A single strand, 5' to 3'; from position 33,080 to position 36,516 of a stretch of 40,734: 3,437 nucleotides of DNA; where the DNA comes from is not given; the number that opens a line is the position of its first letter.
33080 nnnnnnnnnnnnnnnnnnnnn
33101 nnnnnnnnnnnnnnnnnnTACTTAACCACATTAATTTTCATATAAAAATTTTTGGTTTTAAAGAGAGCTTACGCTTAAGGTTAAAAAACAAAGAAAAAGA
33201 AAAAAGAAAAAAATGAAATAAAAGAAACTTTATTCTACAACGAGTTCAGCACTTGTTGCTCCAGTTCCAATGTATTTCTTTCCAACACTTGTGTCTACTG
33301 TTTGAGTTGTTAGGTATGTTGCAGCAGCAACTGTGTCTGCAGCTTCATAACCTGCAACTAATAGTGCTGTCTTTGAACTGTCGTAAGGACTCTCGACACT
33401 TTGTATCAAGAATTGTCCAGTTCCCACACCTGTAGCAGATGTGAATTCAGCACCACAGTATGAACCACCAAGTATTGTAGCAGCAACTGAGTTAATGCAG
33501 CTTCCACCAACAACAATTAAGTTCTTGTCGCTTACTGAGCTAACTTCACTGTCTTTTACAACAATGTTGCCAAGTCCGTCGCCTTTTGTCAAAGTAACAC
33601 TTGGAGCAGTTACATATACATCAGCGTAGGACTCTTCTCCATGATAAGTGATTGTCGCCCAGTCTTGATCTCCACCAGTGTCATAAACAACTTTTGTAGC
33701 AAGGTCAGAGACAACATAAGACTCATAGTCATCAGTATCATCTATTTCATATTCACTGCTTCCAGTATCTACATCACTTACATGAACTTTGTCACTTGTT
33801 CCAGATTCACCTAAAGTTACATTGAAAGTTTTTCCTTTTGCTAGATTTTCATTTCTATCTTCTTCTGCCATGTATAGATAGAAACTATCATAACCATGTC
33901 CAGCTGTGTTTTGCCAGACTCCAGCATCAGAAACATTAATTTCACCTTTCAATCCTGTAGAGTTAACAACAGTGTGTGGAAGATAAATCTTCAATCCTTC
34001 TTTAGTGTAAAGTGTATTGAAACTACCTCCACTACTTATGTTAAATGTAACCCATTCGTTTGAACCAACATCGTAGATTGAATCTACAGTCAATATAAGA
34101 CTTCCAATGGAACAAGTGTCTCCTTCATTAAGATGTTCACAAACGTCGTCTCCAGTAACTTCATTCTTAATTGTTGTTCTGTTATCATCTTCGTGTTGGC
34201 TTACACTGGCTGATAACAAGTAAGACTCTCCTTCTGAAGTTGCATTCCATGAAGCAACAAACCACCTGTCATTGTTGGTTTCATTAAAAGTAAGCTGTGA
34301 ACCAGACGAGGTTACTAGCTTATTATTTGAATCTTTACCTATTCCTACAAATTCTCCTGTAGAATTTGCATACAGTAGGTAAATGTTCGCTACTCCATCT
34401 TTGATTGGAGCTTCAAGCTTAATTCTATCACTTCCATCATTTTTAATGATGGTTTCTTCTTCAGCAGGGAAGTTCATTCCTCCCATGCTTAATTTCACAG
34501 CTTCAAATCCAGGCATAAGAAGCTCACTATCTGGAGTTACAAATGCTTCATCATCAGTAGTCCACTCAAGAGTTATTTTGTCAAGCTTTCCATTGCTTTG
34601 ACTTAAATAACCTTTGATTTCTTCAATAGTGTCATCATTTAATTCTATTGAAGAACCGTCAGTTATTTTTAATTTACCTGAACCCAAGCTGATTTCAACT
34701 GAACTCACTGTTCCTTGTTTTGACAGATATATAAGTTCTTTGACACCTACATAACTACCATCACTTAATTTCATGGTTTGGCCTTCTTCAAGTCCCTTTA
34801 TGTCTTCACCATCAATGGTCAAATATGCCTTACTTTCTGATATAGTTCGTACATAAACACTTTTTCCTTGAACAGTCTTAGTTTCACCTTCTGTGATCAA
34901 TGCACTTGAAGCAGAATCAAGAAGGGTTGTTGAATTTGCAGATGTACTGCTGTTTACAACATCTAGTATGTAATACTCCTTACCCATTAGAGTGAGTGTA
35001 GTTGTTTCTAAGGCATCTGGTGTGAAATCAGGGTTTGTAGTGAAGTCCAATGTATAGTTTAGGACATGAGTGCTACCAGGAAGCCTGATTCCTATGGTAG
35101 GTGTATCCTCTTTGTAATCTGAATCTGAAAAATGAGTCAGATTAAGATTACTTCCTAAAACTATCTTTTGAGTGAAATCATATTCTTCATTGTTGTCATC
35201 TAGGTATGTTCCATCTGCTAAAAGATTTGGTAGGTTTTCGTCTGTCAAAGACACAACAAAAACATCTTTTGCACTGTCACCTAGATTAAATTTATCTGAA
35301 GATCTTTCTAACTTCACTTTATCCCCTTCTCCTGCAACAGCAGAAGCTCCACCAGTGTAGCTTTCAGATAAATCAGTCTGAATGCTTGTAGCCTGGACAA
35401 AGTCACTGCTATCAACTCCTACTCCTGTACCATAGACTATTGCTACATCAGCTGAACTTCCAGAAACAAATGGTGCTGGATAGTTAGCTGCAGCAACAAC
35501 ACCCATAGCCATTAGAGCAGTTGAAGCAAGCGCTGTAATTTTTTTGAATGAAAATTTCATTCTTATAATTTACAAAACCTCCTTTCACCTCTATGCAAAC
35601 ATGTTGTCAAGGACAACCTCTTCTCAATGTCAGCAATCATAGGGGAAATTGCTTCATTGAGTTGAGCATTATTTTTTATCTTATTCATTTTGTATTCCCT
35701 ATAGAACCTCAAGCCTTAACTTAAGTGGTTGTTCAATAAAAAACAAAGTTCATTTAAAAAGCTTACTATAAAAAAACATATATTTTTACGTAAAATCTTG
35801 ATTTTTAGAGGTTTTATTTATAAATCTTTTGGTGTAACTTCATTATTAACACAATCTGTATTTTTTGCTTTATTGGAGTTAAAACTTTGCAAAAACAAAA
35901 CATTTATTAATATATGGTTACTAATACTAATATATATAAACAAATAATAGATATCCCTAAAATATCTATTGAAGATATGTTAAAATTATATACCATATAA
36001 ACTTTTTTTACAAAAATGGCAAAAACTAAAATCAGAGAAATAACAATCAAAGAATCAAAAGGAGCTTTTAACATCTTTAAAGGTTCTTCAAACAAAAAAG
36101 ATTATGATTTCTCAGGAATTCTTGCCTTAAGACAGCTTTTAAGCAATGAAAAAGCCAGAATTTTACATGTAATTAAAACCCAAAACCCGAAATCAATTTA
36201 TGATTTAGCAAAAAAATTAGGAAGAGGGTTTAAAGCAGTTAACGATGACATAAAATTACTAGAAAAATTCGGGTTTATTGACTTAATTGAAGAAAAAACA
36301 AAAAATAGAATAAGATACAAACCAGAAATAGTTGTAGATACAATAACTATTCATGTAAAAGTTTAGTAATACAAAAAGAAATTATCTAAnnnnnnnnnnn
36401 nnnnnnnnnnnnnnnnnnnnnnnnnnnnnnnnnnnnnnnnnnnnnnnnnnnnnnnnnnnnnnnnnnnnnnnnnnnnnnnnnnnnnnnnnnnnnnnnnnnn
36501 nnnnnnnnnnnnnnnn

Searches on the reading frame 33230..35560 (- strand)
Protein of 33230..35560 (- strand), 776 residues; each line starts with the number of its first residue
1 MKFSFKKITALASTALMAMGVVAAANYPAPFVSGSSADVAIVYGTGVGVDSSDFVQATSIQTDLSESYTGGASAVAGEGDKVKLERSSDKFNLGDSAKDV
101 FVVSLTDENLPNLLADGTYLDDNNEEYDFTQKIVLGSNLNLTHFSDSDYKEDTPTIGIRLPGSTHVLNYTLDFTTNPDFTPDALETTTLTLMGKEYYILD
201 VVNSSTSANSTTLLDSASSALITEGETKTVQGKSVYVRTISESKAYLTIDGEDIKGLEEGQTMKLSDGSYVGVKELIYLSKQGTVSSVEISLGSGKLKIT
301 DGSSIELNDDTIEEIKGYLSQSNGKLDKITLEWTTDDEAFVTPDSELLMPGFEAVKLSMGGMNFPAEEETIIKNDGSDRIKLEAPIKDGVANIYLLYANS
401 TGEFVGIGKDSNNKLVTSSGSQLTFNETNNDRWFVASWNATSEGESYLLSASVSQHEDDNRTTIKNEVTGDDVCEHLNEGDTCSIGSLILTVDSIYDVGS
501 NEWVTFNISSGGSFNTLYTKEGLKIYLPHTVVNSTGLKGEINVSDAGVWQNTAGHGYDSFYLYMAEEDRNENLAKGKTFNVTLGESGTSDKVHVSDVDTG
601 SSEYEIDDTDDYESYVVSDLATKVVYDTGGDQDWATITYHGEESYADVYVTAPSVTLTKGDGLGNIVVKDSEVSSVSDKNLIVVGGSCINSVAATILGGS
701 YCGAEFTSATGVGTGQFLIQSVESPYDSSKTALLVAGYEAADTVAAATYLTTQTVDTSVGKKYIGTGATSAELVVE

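Call 36: search_protein_families(library=pfam, proteins=[window:33230-35560:-], max_evalue=0.001)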
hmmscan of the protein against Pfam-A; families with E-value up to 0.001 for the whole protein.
window:33230-35560:- (776 aa): 1 family
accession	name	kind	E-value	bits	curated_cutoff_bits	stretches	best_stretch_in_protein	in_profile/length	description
PF05124.17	S_layer_C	-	4.1e-08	33.5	23.9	1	26-751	4-174/177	S-layer like family, outer domain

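Call 66: search_protein_families(library=ncbifam, proteins=[window:33230-35560:-], max_evalue=0.001)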
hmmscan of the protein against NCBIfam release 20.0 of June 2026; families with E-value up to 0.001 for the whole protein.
window:33230-35560:- (776 aa): 0 families

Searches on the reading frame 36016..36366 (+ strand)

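Call 36: search_protein_families(library=pfam, proteins=[window:36016-36366:+], max_evalue=0.001)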
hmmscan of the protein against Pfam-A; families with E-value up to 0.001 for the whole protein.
window:36016-36366:+ (116 aa): 3 families
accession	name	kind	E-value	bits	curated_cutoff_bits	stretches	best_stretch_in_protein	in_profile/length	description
PF25212.1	HVO_A0114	-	2.8e-16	59.5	27.6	1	27-99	5-77/84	HVO_A0114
PF01047.28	MarR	-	0.00045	20.5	24.6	1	42-89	1-48/59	MarR family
PF08279.18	HTH_11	-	0.00052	20.3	25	1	48-88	4-44/55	HTH domain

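Call 66: search_protein_families(library=ncbifam, proteins=[window:36016-36366:+], max_evalue=0.001)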
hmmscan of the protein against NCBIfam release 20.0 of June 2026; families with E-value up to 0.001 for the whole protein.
window:36016-36366:+ (116 aa): 2 families
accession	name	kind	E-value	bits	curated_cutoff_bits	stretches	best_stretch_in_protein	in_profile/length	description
NF053602.1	Phr_regulator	exception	1e-05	25.2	320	1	38-95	5-62/191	heat shock transcription regulator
TIGR01884.1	cas_HTH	subfamily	9.9e-05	21.8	60.2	1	29-96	127-194/202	CRISPR-associated CARF protein Csa3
